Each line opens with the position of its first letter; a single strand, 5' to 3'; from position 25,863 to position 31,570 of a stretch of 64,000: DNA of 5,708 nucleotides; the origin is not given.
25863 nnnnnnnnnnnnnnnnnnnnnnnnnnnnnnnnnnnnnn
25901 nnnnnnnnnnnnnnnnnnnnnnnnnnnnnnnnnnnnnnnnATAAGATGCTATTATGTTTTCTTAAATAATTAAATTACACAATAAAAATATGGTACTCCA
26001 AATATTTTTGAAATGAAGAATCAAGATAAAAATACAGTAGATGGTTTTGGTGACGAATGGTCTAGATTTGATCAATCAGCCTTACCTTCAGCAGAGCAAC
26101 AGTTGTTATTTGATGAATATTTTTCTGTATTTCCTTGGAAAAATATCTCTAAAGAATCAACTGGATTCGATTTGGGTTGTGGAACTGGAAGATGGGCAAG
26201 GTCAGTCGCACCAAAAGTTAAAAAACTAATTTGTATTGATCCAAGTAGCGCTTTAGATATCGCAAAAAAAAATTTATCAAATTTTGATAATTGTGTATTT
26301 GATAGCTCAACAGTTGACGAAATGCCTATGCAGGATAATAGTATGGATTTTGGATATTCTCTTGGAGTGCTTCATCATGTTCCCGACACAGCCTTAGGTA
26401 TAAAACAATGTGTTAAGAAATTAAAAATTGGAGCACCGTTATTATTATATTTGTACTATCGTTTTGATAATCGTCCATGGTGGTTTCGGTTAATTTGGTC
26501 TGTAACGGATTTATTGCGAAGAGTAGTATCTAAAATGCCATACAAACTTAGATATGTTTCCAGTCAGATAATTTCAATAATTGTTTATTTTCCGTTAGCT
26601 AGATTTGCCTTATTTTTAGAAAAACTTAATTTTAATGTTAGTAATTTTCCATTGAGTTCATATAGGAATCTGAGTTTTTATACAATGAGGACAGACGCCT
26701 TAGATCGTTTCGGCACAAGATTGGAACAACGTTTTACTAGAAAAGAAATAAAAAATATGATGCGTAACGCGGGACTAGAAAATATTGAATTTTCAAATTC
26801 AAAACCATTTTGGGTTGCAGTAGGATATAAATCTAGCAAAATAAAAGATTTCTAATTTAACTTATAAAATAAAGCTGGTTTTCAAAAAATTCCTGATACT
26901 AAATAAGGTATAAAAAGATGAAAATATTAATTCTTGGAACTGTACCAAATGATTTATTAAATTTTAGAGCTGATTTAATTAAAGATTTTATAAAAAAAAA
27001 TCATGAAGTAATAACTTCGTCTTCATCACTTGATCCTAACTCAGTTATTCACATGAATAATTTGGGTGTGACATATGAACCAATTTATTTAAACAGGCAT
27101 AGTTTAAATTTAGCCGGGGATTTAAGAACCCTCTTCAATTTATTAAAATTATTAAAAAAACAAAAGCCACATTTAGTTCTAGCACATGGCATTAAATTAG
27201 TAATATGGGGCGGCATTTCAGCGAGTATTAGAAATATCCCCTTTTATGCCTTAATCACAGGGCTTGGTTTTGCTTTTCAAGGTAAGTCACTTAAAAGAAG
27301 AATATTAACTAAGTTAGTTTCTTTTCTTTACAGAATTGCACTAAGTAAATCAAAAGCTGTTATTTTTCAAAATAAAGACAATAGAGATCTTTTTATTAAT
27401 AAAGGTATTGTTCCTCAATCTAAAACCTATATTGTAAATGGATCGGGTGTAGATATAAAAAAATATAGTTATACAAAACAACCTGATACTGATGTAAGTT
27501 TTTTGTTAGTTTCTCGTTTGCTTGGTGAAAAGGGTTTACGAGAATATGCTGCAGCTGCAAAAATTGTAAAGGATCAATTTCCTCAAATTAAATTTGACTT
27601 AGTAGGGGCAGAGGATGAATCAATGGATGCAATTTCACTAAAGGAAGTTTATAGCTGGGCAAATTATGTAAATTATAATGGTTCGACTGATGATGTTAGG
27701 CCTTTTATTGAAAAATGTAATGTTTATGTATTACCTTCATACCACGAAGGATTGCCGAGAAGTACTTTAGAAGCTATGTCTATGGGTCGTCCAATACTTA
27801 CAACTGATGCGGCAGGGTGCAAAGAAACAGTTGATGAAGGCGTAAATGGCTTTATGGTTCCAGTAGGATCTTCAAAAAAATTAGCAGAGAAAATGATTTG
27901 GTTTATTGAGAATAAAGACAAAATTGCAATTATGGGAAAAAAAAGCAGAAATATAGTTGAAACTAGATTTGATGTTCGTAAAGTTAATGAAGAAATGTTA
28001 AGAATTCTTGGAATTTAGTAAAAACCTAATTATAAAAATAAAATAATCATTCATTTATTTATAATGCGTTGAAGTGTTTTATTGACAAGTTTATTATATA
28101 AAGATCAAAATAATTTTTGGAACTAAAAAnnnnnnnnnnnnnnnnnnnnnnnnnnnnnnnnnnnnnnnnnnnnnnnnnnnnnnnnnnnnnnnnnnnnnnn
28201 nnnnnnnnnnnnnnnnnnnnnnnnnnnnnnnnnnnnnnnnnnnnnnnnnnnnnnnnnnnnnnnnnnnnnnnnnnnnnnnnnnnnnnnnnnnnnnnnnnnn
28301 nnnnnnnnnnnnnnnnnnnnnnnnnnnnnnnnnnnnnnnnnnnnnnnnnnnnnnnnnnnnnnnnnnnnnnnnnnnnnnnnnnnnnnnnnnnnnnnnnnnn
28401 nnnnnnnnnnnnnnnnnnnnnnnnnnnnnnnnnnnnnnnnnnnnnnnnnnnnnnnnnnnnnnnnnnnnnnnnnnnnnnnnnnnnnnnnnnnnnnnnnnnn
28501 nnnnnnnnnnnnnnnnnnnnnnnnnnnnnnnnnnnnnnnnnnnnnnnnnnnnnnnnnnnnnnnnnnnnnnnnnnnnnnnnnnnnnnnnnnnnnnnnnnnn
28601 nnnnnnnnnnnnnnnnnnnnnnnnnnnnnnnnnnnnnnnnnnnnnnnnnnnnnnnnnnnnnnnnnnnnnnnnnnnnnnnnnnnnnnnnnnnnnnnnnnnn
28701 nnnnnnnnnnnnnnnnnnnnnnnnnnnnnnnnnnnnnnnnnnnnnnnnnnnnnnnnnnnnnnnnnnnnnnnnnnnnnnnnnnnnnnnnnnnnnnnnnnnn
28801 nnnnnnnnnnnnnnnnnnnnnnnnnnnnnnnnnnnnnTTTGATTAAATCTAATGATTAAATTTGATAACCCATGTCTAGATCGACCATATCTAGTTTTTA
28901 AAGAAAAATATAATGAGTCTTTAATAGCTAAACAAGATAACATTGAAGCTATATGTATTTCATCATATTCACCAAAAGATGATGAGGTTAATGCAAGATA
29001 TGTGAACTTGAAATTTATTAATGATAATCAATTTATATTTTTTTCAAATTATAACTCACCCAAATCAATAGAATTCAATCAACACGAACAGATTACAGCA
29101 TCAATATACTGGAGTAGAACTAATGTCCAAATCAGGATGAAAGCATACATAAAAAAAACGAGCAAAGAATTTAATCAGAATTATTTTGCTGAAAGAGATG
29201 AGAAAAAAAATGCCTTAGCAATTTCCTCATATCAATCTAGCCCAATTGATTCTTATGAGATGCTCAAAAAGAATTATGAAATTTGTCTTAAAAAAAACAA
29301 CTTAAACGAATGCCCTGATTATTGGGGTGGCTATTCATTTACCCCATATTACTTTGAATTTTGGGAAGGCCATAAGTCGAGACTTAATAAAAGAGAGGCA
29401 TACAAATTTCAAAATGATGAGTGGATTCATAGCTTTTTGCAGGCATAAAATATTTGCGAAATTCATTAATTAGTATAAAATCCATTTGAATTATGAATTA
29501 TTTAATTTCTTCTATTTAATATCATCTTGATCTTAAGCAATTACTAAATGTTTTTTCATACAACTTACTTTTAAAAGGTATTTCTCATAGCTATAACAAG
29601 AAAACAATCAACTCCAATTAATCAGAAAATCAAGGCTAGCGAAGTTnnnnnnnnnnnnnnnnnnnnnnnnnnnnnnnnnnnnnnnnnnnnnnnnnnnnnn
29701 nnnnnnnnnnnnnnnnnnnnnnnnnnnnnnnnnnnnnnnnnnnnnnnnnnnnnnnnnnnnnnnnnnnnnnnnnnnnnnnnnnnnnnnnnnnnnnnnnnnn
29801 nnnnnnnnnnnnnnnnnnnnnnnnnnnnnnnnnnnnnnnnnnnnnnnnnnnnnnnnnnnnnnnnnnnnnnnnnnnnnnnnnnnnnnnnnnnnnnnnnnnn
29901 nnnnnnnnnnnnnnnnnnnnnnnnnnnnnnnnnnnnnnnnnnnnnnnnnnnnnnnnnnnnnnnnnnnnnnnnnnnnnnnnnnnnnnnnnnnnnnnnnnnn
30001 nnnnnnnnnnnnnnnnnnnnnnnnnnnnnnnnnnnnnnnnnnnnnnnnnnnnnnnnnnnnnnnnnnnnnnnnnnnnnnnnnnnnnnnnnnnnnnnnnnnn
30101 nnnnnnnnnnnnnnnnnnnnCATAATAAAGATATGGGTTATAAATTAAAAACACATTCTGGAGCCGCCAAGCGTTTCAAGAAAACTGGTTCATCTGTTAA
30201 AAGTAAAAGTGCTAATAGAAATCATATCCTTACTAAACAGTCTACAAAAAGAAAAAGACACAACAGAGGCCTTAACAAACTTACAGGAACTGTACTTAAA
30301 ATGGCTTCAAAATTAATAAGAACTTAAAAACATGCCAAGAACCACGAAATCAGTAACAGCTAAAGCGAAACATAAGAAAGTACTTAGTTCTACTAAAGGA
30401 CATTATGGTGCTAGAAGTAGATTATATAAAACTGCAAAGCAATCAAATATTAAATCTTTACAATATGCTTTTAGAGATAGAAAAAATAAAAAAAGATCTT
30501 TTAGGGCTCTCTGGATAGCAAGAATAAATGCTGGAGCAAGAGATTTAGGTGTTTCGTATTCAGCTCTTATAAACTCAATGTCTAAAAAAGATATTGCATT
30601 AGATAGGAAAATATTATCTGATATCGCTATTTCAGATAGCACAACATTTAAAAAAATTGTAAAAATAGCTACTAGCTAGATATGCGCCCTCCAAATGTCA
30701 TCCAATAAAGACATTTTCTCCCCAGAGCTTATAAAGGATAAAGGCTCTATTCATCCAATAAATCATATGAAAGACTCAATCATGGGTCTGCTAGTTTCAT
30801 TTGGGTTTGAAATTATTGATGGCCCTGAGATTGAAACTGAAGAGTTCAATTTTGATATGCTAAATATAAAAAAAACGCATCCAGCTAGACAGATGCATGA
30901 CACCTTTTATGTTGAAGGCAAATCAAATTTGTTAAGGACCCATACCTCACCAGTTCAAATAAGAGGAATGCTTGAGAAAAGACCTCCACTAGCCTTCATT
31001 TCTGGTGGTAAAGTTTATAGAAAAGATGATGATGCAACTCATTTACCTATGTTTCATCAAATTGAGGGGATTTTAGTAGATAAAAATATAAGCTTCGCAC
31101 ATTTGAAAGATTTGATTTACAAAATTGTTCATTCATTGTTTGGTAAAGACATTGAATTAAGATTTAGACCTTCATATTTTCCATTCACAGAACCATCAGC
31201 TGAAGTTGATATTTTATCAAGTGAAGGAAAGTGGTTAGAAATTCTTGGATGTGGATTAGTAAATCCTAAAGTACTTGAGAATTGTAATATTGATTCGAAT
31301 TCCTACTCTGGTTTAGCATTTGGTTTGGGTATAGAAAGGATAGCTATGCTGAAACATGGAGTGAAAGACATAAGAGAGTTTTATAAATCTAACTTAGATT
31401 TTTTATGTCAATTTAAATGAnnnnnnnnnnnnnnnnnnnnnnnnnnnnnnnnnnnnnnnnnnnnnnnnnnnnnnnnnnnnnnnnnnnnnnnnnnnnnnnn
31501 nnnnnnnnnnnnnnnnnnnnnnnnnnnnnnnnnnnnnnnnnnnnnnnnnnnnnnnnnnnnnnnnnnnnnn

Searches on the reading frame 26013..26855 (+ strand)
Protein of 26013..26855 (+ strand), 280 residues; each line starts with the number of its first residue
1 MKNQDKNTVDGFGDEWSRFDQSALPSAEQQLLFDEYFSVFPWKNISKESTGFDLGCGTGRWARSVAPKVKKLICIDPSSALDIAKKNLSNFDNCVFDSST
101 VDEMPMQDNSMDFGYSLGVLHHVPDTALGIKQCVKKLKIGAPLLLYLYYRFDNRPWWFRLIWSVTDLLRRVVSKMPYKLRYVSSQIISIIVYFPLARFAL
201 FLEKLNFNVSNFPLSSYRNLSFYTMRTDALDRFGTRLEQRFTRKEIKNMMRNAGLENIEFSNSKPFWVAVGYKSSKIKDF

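Call 9: search_protein_families(library=pfam, proteins=[window:26013-26855:+], max_evalue=0.0001)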
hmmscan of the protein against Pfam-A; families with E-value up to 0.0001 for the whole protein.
window:26013-26855:+ (280 aa): 6 families
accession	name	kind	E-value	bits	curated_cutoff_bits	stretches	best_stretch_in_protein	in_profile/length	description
PF08241.18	Methyltransf_11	-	1.4e-13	51.7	21.2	1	53-142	2-92/95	Methyltransferase domain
PF13649.12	Methyltransf_25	-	1.5e-12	48.5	27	1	53-138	3-94/97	Methyltransferase domain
PF08242.18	Methyltransf_12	-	1.2e-10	42.4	30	1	53-141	2-96/98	Methyltransferase domain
PF13489.12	Methyltransf_23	-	4.5e-10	39.9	27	1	45-148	20-119/164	Methyltransferase domain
PF13847.12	Methyltransf_31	-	2.5e-09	37.4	27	1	47-141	3-105/145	Methyltransferase domain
PF01209.24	Ubie_methyltran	-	3e-05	23.9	20.1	0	47-144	47-150/233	ubiE/COQ5 methyltransferase family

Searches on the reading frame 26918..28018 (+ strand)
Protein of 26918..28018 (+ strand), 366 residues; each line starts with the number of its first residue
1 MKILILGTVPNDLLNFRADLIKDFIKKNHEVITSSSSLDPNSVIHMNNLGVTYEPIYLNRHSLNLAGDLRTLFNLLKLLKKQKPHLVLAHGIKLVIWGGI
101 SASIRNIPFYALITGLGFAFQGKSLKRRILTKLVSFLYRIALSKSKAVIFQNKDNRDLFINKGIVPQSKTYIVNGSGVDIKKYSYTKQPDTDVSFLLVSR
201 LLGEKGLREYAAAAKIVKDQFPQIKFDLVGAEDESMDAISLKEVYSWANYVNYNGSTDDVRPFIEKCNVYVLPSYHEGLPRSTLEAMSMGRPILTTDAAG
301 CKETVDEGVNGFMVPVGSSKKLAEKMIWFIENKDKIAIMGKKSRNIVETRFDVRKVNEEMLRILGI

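Call 9: search_protein_families(library=pfam, proteins=[window:26918-28018:+], max_evalue=0.0001)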
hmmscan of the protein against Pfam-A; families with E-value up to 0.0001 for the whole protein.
window:26918-28018:+ (366 aa): 6 families
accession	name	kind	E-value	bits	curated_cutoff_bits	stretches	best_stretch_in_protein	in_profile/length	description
PF00534.26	Glycos_transf_1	-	2.9e-29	102.2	26.4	1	189-345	12-171/172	Glycosyl transferases group 1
PF13692.12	Glyco_trans_1_4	-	3.2e-28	99.2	27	1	195-332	4-142/142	Glycosyl transferases group 1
PF20706.3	GT4-conflict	-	1.3e-09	38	26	1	179-311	182-326/385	Family 4 Glycosyltransferase in conflict systems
PF13477.12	Glyco_trans_4_2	-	9.3e-09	36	23.4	1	2-152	1-139/139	Glycosyl transferase 4-like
PF13439.12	Glyco_transf_4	-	3.1e-07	31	28.5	1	19-174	10-163/170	Glycosyltransferase Family 4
PF13579.12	Glyco_trans_4_4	-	1.7e-06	28.9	29.7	1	46-174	35-157/158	Glycosyl transferase 4-like domain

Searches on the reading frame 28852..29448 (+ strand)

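Call 9: search_protein_families(library=pfam, proteins=[window:28852-29448:+], max_evalue=0.0001)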
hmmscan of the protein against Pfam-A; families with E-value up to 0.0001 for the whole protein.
window:28852-29448:+ (198 aa): 2 families
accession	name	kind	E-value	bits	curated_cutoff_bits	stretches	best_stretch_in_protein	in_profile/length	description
PF10590.14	PNP_phzG_C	-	2.5e-09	37.4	27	1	158-197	1-41/42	Pyridoxine 5'-phosphate oxidase C-terminal dimerisation region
PF01243.27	PNPOx_N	-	1.7e-05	25.6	28.1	1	32-140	13-111/120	Pyridoxamine 5'-phosphate oxidase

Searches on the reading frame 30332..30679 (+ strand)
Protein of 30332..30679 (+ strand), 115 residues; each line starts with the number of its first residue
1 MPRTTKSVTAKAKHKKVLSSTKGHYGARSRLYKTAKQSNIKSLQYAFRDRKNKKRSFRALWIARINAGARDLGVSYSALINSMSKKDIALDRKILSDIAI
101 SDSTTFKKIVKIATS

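Call 3: search_protein_families(library=pfam, proteins=[window:30332-30679:+], max_evalue=0.01)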
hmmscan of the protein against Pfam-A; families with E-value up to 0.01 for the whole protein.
window:30332-30679:+ (115 aa): 1 family
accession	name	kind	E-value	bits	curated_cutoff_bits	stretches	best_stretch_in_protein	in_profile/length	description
PF00453.23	Ribosomal_L20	-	4.3e-40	136.6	30.8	1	3-109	1-107/107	Ribosomal protein L20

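Call 4: search_protein_families(library=ncbifam, proteins=[window:30332-30679:+], max_evalue=0.01)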
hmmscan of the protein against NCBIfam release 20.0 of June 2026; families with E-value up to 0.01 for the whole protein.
window:30332-30679:+ (115 aa): 3 families
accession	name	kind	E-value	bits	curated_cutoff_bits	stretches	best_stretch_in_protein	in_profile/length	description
TIGR01032.1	rplT_bact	equivalog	8.3e-41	138.8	65.65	1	1-113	1-113/114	50S ribosomal protein L20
NF011109.0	PRK14537.1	equivalog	1.2e-32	113.4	187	1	12-114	12-114/232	50S ribosomal protein L20/unknown domain fusion protein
NF051450.1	50S_L20_sunset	exception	3.5e-29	102.6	375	1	1-114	1-114/219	50S ribosomal protein L20, sunset domain variant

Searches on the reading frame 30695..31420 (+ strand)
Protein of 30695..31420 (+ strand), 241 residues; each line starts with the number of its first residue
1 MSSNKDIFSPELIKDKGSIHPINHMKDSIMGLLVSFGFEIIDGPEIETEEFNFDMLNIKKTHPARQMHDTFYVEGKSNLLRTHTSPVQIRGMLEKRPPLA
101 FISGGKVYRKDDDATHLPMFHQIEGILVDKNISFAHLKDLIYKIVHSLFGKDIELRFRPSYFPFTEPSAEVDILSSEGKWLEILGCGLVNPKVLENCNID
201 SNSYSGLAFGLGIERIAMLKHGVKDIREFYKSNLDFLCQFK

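Call 3: search_protein_families(library=pfam, proteins=[window:30695-31420:+], max_evalue=0.01)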
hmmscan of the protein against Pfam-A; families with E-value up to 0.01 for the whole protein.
window:30695-31420:+ (241 aa): 1 family
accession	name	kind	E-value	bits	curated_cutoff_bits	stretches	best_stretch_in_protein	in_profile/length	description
PF01409.25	tRNA-synt_2d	-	1.4e-96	323.2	19.8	1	9-240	6-246/246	tRNA synthetases class II core domain (F)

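Call 4: search_protein_families(library=ncbifam, proteins=[window:30695-31420:+], max_evalue=0.01)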
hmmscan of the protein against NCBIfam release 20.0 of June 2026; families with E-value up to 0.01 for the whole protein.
window:30695-31420:+ (241 aa): 7 families
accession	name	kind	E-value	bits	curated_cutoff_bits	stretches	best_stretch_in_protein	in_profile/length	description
TIGR00468.1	pheS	equivalog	2.4e-90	303.1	237.45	1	7-241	59-323/324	phenylalanine--tRNA ligase subunit alpha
NF003210.0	PRK04172.1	equivalog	3.9e-62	210.7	350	2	76-239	330-490/496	phenylalanine--tRNA ligase subunit alpha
NF051887.1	PheS_related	equivalog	8.9e-45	153.3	300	1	16-240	8-239/349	PheS-related mystery ligase SrmL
TIGR00469.1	pheS_mito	equivalog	4.8e-37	127.7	258.35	2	149-240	253-343/451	phenylalanine--tRNA ligase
TIGR00470.1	sepS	equivalog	9.2e-09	34.3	380.65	1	96-229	205-340/533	O-phosphoserine--tRNA ligase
TIGR02367.1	PylS_Cterm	equivalog_domain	0.00036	20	178.15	1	22-233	28-232/242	pyrrolysine--tRNA(Pyl) ligase large subunit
TIGR00471.1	pheT_arch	equivalog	0.0044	15.5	282.65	1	16-200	358-537/551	phenylalanine--tRNA ligase subunit beta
